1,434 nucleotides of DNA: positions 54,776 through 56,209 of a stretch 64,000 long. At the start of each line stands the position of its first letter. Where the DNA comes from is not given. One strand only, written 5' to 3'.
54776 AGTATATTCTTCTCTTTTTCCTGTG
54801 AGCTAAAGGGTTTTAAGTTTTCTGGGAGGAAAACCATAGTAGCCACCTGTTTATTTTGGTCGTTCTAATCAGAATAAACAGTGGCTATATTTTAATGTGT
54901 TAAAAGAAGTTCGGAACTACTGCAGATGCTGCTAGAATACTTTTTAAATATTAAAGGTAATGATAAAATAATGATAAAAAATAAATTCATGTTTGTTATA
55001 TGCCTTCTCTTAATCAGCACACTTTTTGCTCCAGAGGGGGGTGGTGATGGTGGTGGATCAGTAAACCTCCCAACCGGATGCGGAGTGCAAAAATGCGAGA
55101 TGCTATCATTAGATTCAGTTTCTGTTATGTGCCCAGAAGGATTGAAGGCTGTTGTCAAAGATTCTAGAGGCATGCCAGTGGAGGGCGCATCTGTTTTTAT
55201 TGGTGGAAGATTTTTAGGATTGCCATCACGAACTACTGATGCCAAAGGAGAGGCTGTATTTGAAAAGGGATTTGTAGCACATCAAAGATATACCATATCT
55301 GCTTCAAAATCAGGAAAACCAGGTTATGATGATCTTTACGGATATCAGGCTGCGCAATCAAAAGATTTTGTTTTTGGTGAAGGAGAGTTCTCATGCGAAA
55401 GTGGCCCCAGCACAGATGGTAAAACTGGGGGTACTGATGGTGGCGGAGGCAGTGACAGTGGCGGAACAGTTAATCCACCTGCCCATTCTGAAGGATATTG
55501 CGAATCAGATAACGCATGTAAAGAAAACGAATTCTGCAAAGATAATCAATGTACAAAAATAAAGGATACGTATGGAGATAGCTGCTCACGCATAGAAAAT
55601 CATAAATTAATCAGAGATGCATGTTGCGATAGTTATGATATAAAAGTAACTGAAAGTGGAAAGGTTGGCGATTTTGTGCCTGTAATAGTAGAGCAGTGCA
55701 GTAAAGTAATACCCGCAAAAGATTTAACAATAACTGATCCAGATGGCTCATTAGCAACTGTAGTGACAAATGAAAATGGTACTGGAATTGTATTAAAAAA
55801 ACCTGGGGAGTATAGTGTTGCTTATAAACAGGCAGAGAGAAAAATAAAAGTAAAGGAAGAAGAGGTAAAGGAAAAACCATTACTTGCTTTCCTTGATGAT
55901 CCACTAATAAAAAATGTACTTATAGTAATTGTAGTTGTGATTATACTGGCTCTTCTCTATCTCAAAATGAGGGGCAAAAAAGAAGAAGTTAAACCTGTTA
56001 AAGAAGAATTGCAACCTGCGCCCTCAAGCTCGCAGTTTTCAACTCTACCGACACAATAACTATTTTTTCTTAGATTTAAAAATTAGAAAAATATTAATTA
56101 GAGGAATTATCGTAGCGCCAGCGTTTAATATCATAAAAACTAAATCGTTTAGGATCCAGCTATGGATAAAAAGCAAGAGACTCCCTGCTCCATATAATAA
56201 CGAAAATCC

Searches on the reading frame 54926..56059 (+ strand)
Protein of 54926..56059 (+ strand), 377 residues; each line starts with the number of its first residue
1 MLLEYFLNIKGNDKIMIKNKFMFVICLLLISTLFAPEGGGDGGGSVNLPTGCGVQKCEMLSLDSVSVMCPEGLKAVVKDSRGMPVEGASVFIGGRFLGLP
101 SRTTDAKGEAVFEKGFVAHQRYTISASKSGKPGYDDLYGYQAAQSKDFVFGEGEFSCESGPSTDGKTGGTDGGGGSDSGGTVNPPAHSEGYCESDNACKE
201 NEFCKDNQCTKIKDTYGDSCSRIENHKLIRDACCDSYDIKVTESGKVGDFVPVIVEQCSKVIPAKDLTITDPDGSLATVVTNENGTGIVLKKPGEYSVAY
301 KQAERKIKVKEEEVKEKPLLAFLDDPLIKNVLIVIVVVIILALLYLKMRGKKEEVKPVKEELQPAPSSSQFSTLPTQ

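Call 10: find_encoding_contigs(protein=window:54926-56059:+, flank=10000, max_places=6)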
Protein window:54926-56059:+ (377 aa): 12 contigs read that carry it; 6 places shown.
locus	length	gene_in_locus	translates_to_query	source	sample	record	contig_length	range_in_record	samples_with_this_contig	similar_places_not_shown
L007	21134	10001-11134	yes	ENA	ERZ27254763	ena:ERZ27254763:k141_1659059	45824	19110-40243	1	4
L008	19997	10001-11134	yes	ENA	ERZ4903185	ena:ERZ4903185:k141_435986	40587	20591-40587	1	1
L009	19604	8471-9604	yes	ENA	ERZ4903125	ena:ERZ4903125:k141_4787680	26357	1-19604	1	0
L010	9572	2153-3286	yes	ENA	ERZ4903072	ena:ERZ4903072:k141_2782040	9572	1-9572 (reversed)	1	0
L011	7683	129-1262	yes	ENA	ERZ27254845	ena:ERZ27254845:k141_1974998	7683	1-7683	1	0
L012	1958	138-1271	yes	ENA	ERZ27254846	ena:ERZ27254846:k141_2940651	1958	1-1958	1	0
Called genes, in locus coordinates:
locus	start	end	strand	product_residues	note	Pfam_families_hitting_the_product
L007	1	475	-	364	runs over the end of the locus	PF01966:HD, PF13487:HD_5 (weak)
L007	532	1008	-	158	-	-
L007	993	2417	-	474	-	PF00890:FAD_binding_2 (weak), PF01134:GIDA (faint), PF01266:DAO (faint), PF07992:Pyr_redox_2, PF12831:FAD_oxidored, PF13738:Pyr_redox_3, PF00070:Pyr_redox, PF02852:Pyr_redox_dim, +2 more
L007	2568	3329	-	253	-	PF01978:TrmB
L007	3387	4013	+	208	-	PF01966:HD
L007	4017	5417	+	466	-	PF00391:PEP-utilizers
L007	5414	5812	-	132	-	-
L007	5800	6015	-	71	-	PF18929:DUF5678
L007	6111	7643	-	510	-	-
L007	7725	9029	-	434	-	PF00364:Biotin_lipoyl, PF25984:BSH_YknX (weak), PF25997:BSH_YhbJ (weak), PF02817:E3_binding, PF00198:2-oxoacid_dh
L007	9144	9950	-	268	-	-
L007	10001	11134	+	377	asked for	PF13620:CarboxypepD_reg (faint)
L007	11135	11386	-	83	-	PF07578:LAB_N (weak)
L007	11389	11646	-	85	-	-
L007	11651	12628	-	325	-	PF02779:Transket_pyr, PF02780:Transketolase_C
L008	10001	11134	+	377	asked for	PF13620:CarboxypepD_reg (faint)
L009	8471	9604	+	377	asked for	PF13620:CarboxypepD_reg (faint)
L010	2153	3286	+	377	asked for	PF13620:CarboxypepD_reg (faint)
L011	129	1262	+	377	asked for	PF13620:CarboxypepD_reg (faint)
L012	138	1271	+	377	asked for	PF13620:CarboxypepD_reg (faint)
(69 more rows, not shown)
